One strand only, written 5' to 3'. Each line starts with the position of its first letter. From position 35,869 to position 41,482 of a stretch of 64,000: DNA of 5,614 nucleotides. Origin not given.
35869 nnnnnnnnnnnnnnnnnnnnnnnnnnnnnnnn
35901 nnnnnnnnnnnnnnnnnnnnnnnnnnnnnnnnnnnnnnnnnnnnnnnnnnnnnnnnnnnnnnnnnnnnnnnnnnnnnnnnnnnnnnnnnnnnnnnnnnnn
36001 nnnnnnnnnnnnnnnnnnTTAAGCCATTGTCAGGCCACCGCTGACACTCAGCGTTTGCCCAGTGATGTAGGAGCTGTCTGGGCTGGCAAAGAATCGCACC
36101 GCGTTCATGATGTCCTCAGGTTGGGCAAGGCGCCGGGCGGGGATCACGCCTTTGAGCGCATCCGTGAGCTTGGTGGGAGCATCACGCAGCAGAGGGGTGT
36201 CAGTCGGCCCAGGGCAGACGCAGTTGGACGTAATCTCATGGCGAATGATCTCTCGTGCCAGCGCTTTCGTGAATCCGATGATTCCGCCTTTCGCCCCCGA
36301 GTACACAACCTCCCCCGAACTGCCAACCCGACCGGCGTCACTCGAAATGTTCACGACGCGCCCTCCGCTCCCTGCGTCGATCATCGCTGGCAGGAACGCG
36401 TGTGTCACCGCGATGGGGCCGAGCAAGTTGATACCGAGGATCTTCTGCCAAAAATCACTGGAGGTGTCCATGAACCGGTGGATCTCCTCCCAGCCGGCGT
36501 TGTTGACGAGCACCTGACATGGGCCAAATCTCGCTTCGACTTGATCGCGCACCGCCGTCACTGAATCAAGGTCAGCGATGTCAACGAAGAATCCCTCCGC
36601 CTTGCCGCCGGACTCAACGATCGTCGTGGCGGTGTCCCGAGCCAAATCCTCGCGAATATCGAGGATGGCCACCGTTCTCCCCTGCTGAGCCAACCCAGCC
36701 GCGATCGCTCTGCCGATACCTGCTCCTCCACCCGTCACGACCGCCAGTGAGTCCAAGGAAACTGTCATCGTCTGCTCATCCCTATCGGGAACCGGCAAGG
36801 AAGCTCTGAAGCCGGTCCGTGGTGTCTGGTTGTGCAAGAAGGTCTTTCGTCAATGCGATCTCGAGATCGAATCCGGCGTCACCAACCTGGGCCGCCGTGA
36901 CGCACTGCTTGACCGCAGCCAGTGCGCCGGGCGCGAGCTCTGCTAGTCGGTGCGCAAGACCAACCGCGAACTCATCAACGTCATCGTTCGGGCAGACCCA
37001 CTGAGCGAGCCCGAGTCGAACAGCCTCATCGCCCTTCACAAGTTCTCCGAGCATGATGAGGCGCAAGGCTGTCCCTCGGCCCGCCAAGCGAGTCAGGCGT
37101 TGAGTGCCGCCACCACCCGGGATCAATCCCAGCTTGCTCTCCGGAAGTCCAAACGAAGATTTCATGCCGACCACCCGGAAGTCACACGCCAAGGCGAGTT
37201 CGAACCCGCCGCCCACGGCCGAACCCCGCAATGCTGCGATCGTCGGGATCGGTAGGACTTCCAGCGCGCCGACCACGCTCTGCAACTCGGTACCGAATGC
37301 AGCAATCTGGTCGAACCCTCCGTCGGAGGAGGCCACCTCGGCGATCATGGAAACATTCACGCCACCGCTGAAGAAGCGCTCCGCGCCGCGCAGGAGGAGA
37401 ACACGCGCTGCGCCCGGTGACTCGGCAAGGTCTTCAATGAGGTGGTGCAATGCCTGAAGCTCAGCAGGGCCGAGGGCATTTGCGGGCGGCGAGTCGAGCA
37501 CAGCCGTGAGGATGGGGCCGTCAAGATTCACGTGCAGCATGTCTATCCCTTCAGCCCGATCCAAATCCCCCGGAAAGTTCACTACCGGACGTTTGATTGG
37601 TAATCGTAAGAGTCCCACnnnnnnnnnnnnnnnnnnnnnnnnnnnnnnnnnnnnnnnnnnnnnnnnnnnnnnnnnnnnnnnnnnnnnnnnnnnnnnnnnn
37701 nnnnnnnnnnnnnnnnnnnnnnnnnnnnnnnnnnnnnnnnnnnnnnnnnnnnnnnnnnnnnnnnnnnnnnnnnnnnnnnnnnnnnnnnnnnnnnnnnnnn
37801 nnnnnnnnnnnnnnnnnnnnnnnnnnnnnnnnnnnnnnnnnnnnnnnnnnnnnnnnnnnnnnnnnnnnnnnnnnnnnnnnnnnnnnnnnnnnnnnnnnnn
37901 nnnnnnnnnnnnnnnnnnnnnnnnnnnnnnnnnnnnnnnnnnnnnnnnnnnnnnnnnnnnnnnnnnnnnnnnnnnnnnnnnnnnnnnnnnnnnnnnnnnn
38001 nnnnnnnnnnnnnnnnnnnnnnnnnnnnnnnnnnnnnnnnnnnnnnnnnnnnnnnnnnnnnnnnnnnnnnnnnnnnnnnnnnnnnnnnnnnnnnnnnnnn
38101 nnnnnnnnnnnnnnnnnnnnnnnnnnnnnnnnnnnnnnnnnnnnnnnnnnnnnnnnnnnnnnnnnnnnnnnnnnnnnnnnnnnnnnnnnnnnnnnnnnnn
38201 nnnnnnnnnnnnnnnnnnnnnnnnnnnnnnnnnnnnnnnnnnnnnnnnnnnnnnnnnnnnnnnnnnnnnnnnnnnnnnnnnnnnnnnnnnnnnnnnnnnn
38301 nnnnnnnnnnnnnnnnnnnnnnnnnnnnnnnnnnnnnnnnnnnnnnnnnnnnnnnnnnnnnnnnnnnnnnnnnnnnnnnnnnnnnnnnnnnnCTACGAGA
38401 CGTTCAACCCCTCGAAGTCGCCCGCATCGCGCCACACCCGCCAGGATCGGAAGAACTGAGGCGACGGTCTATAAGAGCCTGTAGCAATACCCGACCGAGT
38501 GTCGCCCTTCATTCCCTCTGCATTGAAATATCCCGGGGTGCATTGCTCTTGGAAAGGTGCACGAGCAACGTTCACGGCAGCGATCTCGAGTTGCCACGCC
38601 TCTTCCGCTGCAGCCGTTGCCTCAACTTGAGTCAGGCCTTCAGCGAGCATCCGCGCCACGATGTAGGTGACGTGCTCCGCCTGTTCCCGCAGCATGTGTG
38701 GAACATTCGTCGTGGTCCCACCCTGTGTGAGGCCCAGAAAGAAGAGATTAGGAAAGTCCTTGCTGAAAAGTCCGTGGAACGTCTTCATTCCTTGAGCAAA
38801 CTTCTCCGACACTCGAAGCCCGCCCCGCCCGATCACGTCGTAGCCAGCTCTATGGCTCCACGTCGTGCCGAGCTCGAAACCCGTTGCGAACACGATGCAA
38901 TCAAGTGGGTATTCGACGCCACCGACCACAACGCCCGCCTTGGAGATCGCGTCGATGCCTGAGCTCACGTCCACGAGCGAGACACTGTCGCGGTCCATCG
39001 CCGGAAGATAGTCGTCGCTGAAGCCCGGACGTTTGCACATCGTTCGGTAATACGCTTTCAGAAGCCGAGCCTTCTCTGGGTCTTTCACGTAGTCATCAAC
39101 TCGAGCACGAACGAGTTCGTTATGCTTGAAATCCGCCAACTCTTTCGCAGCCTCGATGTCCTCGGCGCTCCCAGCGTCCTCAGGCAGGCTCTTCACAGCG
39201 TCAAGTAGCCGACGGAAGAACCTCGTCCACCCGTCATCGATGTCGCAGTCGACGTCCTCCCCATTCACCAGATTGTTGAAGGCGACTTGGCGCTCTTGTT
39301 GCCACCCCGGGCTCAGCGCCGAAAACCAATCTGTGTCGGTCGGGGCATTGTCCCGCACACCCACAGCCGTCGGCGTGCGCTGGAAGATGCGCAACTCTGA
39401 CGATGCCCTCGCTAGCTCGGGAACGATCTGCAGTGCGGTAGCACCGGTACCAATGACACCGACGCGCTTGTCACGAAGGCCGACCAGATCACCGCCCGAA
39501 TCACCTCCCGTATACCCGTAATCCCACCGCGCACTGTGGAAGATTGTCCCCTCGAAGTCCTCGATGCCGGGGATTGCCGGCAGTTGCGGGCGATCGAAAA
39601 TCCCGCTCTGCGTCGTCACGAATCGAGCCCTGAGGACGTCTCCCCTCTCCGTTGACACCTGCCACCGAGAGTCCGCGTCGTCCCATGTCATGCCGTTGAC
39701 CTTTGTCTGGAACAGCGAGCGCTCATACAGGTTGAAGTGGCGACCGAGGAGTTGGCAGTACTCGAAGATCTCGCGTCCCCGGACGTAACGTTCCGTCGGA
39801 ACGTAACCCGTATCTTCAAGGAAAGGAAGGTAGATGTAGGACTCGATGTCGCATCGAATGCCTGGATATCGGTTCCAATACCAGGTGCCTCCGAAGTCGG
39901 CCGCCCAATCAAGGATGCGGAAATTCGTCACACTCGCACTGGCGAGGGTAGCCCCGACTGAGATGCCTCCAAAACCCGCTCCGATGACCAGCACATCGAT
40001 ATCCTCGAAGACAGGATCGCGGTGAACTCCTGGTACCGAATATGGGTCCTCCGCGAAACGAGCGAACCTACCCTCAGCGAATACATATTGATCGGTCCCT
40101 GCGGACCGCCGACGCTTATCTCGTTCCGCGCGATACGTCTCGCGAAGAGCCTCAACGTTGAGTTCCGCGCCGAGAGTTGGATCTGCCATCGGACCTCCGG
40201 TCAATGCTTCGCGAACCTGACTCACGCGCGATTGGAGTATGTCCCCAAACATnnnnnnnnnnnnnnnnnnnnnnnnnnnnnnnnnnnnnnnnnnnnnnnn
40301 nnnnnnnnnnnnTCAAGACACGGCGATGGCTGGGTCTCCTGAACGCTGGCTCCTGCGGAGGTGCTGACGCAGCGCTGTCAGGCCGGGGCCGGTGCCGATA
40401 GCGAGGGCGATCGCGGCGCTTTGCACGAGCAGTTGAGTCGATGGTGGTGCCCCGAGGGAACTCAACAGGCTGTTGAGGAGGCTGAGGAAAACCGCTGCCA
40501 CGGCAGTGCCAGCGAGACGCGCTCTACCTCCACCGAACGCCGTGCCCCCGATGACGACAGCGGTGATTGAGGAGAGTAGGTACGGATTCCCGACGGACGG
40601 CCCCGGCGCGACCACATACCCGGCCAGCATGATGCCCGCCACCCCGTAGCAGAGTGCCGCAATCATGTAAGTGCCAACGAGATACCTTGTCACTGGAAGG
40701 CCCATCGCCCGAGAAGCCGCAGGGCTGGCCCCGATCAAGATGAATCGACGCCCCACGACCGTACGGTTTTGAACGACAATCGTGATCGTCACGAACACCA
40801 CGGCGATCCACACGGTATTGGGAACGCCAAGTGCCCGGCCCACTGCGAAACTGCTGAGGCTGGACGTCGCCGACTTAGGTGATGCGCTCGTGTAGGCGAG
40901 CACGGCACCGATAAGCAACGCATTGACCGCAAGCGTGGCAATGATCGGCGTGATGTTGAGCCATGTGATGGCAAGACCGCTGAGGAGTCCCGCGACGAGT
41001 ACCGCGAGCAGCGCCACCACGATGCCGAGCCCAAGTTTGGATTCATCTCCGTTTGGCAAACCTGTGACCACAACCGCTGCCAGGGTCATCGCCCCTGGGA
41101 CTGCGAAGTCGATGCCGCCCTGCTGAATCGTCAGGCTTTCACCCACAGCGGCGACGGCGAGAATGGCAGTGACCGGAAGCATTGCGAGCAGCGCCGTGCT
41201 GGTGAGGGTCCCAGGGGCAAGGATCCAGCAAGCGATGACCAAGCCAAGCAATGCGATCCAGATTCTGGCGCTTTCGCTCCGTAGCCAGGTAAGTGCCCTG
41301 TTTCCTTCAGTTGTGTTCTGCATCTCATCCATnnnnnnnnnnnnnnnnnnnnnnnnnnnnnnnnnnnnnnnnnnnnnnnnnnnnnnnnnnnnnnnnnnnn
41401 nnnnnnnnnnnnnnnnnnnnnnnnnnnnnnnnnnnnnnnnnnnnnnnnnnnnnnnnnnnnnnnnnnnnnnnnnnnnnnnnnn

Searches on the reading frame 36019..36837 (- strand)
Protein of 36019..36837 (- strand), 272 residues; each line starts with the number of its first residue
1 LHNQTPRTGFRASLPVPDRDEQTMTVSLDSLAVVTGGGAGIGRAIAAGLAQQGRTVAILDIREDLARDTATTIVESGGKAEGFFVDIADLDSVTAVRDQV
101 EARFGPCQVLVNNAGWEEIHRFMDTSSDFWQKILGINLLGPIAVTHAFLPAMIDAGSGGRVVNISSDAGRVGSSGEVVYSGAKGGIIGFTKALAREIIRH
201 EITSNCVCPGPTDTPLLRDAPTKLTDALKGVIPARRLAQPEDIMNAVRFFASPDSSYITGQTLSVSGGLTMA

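Call 7: search_protein_families(library=pfam, proteins=[window:36019-36837:-])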
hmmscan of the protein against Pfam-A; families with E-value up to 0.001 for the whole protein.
window:36019-36837:- (272 aa): 3 families
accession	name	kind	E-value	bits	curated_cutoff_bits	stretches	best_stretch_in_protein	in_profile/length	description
PF13561.12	adh_short_C2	-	8.6e-58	196.1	27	1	39-270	6-236/236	Enoyl-(Acyl carrier protein) reductase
PF00106.31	adh_short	-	3.1e-53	180.6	26.6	1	32-220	3-190/195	short chain dehydrogenase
PF08659.16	KR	-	1.4e-11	45.1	22.6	1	33-184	4-154/180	KR domain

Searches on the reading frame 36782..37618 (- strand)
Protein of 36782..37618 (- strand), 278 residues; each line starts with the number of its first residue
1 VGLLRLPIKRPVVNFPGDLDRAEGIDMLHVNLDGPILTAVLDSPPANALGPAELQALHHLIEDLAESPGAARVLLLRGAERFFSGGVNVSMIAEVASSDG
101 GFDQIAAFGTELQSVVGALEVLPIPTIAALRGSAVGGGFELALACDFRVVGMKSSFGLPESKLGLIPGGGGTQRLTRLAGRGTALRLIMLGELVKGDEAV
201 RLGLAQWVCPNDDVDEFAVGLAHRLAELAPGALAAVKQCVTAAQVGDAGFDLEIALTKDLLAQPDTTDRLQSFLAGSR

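Call 7: search_protein_families(library=pfam, proteins=[window:36782-37618:-])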
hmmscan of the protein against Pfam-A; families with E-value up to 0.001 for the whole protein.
window:36782-37618:- (278 aa): 2 families
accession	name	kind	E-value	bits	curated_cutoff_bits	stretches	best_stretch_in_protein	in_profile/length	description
PF00378.25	ECH_1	-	2.3e-40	138.9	27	1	40-273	10-240/251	Enoyl-CoA hydratase/isomerase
PF16113.10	ECH_2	-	1.9e-25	90.5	27.2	1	41-240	6-199/335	Enoyl-CoA hydratase/isomerase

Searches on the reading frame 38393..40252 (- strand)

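Call 6: search_protein_families(library=pfam, proteins=[window:38393-40252:-])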
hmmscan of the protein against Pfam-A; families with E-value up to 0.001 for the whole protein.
window:38393-40252:- (619 aa): 5 families
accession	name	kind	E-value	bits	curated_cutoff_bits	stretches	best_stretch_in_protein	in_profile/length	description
PF00743.25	FMO-like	-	1.1e-11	44.4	22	1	155-294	79-216/532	Flavin-binding monooxygenase-like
PF13738.12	Pyr_redox_3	-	8.2e-09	35.6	30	1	88-293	1-196/305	Pyridine nucleotide-disulphide oxidoreductase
PF13450.12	NAD_binding_8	-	5.4e-07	30.2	21.9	1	89-143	1-54/68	NAD(P)-binding Rossmann-like domain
PF07992.20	Pyr_redox_2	-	1.6e-05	25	26.1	0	86-297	2-178/291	Pyridine nucleotide-disulphide oxidoreductase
PF13434.12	Lys_Orn_oxgnase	-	0.00021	21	21.3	1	154-288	88-215/339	L-lysine 6-monooxygenase/L-ornithine 5-monooxygenase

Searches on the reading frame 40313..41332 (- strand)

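Call 6: search_protein_families(library=pfam, proteins=[window:40313-41332:-])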
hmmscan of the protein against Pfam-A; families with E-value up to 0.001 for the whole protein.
window:40313-41332:- (339 aa): 1 family
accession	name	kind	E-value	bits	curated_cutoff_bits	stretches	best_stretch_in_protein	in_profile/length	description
PF02653.21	BPD_transp_2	-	5.7e-30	104.8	26.8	1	49-310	3-267/269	Branched-chain amino acid transport system / permease component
